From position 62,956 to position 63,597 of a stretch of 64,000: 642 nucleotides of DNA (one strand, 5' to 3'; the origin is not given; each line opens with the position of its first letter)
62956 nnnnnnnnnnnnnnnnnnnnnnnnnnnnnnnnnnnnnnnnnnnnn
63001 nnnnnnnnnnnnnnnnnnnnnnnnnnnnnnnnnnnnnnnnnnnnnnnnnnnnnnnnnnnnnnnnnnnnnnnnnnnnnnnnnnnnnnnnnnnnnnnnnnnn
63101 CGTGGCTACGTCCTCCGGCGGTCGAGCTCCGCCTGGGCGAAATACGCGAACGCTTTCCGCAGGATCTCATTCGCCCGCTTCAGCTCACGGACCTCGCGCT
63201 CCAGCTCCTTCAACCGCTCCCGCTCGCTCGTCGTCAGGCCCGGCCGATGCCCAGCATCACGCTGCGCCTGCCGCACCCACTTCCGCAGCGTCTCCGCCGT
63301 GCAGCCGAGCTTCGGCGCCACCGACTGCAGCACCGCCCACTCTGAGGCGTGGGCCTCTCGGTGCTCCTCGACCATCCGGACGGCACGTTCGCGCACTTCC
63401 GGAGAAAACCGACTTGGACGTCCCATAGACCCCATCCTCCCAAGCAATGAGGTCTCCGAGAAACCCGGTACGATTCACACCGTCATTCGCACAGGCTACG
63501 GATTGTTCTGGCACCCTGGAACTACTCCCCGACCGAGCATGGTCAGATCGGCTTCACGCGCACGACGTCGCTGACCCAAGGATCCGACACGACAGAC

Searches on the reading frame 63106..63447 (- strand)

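Call 30: search_protein_families(library=pfam, proteins=[window:63106-63447:-], max_evalue=0.01)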
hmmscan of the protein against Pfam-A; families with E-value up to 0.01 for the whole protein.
window:63106-63447:- (113 aa): 2 families
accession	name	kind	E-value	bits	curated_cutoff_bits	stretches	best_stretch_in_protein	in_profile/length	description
PF01527.26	HTH_Tnp_1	-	2.9e-11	43.8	24.1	1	8-93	1-74/75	Transposase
PF07037.17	YfeC-like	-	0.00045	20.9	22.9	1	43-104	6-66/122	Transcription regulator YfeC-like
